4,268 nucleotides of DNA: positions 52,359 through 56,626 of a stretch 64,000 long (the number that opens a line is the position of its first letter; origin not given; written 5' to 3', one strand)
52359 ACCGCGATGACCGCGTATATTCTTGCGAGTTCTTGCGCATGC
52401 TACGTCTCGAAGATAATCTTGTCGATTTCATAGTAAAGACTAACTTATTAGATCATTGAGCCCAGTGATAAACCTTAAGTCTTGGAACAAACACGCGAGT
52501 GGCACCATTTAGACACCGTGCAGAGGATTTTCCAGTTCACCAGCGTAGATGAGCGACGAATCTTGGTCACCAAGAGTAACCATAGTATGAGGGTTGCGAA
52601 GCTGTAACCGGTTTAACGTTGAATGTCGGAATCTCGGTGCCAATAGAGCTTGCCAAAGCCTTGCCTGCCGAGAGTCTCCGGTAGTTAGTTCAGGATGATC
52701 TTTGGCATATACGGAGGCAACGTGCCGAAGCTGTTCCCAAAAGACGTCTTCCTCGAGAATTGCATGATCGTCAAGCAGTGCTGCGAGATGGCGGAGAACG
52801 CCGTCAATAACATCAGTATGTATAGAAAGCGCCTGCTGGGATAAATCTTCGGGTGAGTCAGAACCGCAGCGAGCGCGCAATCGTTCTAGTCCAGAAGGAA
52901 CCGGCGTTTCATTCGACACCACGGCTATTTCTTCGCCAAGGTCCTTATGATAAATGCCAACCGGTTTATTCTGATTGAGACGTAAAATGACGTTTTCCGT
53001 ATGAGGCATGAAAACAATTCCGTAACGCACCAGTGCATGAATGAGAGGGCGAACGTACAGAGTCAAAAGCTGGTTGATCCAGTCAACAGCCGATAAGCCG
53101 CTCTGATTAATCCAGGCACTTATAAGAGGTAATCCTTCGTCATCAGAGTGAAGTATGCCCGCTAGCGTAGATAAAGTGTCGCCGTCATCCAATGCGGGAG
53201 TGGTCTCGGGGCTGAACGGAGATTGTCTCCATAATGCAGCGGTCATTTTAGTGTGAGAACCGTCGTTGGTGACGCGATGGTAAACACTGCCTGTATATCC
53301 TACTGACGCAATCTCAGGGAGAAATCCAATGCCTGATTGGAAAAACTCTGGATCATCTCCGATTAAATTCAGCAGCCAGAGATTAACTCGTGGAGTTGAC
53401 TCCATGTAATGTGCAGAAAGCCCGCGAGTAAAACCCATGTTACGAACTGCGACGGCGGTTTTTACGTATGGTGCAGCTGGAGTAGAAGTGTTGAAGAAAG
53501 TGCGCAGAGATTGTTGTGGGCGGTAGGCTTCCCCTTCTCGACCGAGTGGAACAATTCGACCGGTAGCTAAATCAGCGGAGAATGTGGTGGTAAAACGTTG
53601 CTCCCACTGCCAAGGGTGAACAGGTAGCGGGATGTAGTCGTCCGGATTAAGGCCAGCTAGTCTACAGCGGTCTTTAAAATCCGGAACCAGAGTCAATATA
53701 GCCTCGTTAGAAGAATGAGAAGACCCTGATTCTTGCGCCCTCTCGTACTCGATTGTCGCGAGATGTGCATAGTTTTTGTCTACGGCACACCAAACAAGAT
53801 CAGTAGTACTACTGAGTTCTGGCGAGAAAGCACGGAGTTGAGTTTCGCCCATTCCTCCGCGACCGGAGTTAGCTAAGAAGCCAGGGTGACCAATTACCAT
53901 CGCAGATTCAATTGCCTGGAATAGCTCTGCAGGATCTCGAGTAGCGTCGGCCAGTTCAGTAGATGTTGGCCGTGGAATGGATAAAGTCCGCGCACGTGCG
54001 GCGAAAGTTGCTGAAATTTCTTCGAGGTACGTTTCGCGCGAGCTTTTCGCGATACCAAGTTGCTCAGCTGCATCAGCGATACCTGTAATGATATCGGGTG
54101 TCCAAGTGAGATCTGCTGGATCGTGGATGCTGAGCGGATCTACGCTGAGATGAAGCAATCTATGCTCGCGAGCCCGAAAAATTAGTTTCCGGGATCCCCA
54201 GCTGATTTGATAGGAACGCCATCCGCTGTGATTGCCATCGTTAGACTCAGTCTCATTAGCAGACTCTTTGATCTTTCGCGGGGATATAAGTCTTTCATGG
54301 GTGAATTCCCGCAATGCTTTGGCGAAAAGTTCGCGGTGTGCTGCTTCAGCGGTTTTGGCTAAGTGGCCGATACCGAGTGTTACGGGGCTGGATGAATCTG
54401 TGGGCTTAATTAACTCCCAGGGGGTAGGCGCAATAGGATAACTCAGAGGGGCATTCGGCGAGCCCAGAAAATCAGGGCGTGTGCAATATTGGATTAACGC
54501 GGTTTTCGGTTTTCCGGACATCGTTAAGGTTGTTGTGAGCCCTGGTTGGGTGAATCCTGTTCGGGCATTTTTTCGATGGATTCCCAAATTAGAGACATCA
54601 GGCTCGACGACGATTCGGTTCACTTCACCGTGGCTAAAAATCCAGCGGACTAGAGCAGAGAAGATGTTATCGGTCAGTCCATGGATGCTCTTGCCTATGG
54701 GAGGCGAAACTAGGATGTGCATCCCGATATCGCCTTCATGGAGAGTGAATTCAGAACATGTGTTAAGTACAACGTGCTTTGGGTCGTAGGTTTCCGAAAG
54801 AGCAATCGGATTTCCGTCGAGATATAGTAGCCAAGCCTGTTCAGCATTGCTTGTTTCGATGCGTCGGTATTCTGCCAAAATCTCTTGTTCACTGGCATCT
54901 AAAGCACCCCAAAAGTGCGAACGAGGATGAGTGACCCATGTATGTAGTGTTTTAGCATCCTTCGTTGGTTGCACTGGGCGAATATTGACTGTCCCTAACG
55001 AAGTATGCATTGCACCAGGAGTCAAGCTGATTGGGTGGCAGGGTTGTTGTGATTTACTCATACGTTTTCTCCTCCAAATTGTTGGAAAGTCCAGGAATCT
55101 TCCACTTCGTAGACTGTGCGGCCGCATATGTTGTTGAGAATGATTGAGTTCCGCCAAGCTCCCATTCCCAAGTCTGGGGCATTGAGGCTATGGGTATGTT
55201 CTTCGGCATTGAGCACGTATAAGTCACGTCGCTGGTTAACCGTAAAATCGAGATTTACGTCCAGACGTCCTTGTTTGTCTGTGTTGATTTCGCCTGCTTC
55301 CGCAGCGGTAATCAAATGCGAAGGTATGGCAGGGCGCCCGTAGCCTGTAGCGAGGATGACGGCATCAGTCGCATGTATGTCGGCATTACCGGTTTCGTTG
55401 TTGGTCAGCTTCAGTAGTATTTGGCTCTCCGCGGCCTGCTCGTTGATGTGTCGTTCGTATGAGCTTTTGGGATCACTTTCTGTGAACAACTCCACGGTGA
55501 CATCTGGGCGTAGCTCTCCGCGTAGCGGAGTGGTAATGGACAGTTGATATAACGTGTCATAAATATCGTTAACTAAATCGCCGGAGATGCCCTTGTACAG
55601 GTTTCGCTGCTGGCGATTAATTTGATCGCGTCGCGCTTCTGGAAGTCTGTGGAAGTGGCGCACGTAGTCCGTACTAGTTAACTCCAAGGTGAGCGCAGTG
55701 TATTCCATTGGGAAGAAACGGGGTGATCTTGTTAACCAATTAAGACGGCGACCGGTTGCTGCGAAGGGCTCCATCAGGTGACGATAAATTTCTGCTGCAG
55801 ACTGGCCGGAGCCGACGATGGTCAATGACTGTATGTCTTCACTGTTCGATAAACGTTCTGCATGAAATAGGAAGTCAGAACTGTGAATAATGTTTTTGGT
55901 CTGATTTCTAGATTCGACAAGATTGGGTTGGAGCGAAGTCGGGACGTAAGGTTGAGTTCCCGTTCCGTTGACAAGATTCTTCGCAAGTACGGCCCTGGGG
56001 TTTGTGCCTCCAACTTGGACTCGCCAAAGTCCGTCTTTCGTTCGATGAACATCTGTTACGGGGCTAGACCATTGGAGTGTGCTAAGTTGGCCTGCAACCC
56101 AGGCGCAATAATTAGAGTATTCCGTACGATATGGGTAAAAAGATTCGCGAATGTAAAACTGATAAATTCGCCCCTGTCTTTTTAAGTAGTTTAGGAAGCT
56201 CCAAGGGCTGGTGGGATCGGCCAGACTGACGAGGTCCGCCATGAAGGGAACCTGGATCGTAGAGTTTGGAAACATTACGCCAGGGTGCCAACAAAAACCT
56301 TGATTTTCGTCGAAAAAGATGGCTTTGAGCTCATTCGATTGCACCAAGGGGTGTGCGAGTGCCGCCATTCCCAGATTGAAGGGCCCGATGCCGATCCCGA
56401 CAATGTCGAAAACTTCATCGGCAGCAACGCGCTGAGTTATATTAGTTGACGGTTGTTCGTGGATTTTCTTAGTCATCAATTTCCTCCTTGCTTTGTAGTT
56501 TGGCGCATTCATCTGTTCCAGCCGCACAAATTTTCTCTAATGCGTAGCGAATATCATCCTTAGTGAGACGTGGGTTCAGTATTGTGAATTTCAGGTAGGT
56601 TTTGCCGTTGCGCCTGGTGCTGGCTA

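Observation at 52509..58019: Compact des/bib-like hydroxamate (NIS) siderophore operon with a fused acyltransferase::synthetase gene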

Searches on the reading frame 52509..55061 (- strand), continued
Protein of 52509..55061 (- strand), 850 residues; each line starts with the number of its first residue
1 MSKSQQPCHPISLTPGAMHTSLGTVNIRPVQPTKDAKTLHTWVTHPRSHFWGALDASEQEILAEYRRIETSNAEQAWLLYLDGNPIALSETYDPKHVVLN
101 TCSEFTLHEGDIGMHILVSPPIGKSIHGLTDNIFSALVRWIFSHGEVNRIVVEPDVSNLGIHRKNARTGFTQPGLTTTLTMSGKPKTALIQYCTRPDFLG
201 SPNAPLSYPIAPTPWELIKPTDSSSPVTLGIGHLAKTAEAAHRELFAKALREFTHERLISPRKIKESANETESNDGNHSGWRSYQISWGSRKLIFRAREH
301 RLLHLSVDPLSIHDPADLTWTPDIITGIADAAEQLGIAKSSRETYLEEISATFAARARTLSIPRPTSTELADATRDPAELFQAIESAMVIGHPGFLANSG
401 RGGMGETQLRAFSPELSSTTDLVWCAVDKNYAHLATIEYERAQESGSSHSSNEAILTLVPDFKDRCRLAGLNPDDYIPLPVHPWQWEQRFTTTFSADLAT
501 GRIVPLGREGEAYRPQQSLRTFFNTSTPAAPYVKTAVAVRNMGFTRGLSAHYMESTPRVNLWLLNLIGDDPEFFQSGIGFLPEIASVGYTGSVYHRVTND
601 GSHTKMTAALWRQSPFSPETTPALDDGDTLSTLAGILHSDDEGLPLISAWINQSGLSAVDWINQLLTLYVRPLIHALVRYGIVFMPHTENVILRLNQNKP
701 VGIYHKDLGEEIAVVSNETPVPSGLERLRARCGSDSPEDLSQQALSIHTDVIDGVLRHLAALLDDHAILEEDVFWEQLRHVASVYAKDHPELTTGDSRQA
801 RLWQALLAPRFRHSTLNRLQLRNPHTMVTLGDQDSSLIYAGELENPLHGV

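Call 14: find_encoding_contigs(protein=P0019, flank=10000, max_places=3)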
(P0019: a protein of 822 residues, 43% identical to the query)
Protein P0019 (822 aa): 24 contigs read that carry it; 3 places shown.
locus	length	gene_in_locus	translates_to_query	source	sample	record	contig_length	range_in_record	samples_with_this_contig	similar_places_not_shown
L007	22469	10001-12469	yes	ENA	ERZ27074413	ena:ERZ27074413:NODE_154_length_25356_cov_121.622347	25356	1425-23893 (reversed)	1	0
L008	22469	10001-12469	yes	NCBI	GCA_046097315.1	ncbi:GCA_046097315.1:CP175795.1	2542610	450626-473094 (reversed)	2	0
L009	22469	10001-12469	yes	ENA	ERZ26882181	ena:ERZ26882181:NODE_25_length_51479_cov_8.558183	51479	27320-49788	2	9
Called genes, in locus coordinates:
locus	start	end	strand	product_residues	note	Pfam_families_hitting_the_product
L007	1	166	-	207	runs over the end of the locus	PF00333:Ribosomal_S5, PF03719:Ribosomal_S5_C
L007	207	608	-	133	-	PF00861:Ribosomal_L18p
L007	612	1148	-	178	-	PF00347:Ribosomal_L6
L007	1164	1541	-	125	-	PF00410:Ribosomal_S8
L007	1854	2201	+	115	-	-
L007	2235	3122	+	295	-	PF00384:Molybdopterin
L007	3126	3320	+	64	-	-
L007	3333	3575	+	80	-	-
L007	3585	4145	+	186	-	PF01568:Molydop_binding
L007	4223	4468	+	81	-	PF20058:DUF6457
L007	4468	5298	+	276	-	PF02634:FdhD-NarQ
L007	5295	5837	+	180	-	-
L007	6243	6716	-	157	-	PF02737:3HCDH_N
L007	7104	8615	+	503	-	PF00282:Pyridoxal_deC, PF01212:Beta_elim_lyase (weak)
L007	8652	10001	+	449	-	PF13434:Lys_Orn_oxgnase, PF13738:Pyr_redox_3 (faint)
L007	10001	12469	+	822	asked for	PF13523:Acetyltransf_8, PF04183:IucA_IucC, PF06276:FhuF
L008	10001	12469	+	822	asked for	PF13523:Acetyltransf_8, PF04183:IucA_IucC, PF06276:FhuF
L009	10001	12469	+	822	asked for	PF13523:Acetyltransf_8, PF04183:IucA_IucC, PF06276:FhuF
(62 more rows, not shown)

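Call 16: find_related_loci(query=A1, collection=genome_contigs, flank=10000)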
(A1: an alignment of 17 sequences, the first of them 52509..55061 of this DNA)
Query A1 (850 aa) in genome_contigs; peptide patterns used: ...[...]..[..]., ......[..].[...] (x = any residue, [..] = any of these).
600 stretches matched a pattern (row limit reached: there are more); 589 encode a relative of the query (tblastn E <= 1e-3); the best 80 are kept; 80 distinct loci.
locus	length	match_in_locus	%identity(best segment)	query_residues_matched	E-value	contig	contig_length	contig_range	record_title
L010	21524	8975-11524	99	1-850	0e+0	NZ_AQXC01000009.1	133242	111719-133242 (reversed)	Corynebacterium propinquum DSM 44285 B142DRAFT_scaffold_8.9_C, whole genome shotgun sequence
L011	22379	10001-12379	45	13-847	0e+0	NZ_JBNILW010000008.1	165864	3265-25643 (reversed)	Corynebacterium halotolerans strain 29 NODE_8_length_165864_cov_26.035200, whole genome shotgun sequence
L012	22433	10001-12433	46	20-848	0e+0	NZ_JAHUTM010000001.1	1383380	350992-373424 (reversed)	Corynebacterium sp. TAE3-ERU12 Seq1, whole genome shotgun sequence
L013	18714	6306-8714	45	23-847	0e+0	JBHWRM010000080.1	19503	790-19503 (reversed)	MAG: Corynebacterium sp. isolate MAG_SW_SA_70 k141_152736, whole genome shotgun sequence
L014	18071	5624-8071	45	18-847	0e+0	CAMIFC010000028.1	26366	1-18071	MAG: uncultured Corynebacterium sp. isolate Bugu8DmMFf_bin.2.MAG genome assembly, contig: NODE_97_length_26366_cov_21.46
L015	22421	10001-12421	42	18-848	0e+0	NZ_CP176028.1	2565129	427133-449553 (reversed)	Corynebacterium sp. MSK072 chromosome, complete genome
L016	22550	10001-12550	91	1-850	0e+0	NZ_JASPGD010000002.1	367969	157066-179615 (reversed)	Corynebacterium sp. MSK297 NODE_2_length_367969_cov_50.938477, whole genome shotgun sequence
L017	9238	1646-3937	41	17-848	9e-175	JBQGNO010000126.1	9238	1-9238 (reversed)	MAG: Janibacter sp. isolate AOP38_E1_surf _bin _6 AOP38_E1_surf.bin.6_123, whole genome shotgun sequence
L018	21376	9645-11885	41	24-849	4e-171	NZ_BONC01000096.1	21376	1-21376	Asanoa iriomotensis strain NBRC 100142 sequence096, whole genome shotgun sequence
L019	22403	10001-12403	39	25-847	2e-170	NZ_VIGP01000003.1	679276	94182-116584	Brachybacterium subflavum strain CFH 10395 Scaffold3, whole genome shotgun sequence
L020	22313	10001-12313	39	21-847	1e-168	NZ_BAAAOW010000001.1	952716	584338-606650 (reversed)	Brachybacterium phenoliresistens strain JCM 15157 sequence01, whole genome shotgun sequence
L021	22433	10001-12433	38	25-847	4e-168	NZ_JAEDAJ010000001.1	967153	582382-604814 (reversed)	Brachybacterium halotolerans strain MASK1Z-5 Scaffold1, whole genome shotgun sequence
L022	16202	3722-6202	38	24-847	1e-164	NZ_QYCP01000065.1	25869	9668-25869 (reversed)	Brevibacterium permense strain Ln26 NODE_33_length_25869_cov_13.14, whole genome shotgun sequence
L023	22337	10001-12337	38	7-847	2e-164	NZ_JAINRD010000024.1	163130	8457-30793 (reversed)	Streptomyces aculeolatus strain DSM 41644 24_length_163130_depth_1.12x, whole genome shotgun sequence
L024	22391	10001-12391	39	25-847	4e-162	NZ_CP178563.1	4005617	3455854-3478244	Brevibacterium sp. GP-SGM9 chromosome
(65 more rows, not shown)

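Call 29: find_encoding_contigs(protein=P0002, flank=10000, max_places=2)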
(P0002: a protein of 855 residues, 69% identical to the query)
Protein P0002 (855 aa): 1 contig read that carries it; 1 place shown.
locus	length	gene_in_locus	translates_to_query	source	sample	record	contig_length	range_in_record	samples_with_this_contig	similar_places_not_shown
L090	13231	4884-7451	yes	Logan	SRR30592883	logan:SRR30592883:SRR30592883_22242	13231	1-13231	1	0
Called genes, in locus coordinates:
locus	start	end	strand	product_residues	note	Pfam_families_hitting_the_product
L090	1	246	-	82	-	?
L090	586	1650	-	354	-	PF01497:Peripla_BP_2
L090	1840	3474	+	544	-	PF00282:Pyridoxal_deC, PF00266:Aminotran_5 (faint)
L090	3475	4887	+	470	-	PF13434:Lys_Orn_oxgnase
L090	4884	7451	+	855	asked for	PF13302:Acetyltransf_3 (weak), PF13523:Acetyltransf_8, PF04183:IucA_IucC, PF06276:FhuF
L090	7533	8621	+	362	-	PF01032:FecCD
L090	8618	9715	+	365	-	PF01032:FecCD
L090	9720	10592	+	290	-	PF13476:AAA_23 (weak), PF00005:ABC_tran, PF02463:SMC_N (weak), PF13304:AAA_21 (faint)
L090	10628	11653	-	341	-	PF05977:MFS_3 (weak), PF07690:MFS_1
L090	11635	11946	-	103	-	-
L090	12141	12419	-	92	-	PF00366:Ribosomal_S17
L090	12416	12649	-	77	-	PF00831:Ribosomal_L29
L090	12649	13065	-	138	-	PF00252:Ribosomal_L16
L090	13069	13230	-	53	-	?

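Call 30: find_encoding_contigs(protein=P0003, flank=10000, max_places=2)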
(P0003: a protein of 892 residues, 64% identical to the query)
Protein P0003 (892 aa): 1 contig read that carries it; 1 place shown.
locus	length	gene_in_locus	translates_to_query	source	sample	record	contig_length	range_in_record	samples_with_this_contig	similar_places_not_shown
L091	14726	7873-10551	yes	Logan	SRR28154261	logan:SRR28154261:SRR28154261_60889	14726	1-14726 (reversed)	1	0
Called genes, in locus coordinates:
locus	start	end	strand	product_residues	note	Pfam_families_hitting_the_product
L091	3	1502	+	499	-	?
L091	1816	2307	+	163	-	PF00188:CAP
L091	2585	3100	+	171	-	PF00857:Isochorismatase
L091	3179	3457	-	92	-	PF12277:DUF3618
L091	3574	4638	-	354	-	PF01497:Peripla_BP_2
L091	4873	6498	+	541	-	PF00282:Pyridoxal_deC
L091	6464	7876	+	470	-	PF13434:Lys_Orn_oxgnase, PF13454:NAD_binding_9 (faint), PF13434:Lys_Orn_oxgnase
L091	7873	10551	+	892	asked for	PF13523:Acetyltransf_8, PF04183:IucA_IucC, PF06276:FhuF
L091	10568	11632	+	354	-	PF01032:FecCD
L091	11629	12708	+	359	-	PF01032:FecCD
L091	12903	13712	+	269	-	PF00005:ABC_tran, PF13175:AAA_15 (weak), PF13476:AAA_23 (weak), PF02463:SMC_N (weak), PF13304:AAA_21 (weak)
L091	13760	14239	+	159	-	PF08534:Redoxin, PF00578:AhpC-TSA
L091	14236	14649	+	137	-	-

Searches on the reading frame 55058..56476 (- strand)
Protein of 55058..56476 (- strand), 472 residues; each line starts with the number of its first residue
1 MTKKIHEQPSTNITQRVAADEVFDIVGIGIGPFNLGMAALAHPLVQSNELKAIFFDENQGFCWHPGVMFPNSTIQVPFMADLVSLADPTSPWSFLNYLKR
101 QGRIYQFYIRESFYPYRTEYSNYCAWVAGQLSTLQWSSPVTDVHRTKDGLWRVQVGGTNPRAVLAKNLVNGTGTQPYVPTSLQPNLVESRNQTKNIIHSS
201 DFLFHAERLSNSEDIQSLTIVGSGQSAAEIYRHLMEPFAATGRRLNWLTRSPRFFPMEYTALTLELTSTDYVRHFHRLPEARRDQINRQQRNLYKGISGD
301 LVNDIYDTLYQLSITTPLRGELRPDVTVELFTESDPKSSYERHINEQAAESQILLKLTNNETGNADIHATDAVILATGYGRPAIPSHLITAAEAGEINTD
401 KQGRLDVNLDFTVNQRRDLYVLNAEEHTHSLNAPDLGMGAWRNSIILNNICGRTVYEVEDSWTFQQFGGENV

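Call 5: search_protein_families(library=pfam, proteins=[window:55058-56476:-], max_evalue=0.001)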
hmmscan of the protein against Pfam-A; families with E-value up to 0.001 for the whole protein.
window:55058-56476:- (472 aa): 2 families
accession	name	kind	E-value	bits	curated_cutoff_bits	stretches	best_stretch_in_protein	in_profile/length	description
PF13434.12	Lys_Orn_oxgnase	-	3.3e-102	342.5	21.3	1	21-380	1-338/339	L-lysine 6-monooxygenase/L-ornithine 5-monooxygenase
PF07992.20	Pyr_redox_2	-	0.00021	21.3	26.1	0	156-255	91-178/291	Pyridine nucleotide-disulphide oxidoreductase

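Call 6: search_protein_families(library=ncbifam, proteins=[window:55058-56476:-], max_evalue=0.001)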
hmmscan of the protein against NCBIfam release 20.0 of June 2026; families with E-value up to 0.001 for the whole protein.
window:55058-56476:- (472 aa): 1 family
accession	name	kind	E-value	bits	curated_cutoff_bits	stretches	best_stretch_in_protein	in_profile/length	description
TIGR04439.1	histamin_N_OH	equivalog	3.7e-97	325.8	700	1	24-468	1-430/431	putative histamine N-monooxygenase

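Call 10: search_solved_structures(query=window:55058-56476:-, max_evalue=1e-10)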
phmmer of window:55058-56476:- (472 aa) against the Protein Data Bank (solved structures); distinct sequences matched with E-value up to 1e-10: 12.
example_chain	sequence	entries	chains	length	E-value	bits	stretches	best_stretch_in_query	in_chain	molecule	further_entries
5o8p_A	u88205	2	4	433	1.7e-106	359.9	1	18-469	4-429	L-lysine 6-monooxygenase involved in desferrioxamine biosynthesis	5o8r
6xbb_A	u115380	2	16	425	1.9e-106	359.7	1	21-468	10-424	Monooxigenase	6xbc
7us3_A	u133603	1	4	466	3.8e-96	325.8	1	18-468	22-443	Putrescine N-hydroxylase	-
9nns_A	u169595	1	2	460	8.5e-39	136.7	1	19-450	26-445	L-lysine N6-monooxygenase MbtG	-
3s5w_A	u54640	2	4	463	5.8e-36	127.4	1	11-385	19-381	L-ornithine 5-monooxygenase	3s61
4tlx_A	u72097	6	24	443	1.7e-31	112.6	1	19-306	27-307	KtzI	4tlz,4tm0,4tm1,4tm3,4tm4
5cku_A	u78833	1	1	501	4e-31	111.4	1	18-453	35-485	L-ornithine N(5)-monooxygenase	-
6x0h_A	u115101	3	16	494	6.3e-31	110.7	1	18-453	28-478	L-ornithine N(5)-monooxygenase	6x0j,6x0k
4b63_A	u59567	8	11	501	6.4e-31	110.7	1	18-453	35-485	L-ORNITHINE N5 MONOOXYGENASE | L-ornithine N(5)-monooxygenase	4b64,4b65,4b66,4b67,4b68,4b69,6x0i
7jvk_A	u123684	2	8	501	1.2e-30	109.8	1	18-453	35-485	L-ornithine N(5)-monooxygenase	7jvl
4nzh_A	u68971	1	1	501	3.1e-30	108.5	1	18-453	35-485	L-ornithine N5 monooxygenase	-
5cqf_A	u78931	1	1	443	1.4e-18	70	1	24-414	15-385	L-lysine 6-monooxygenase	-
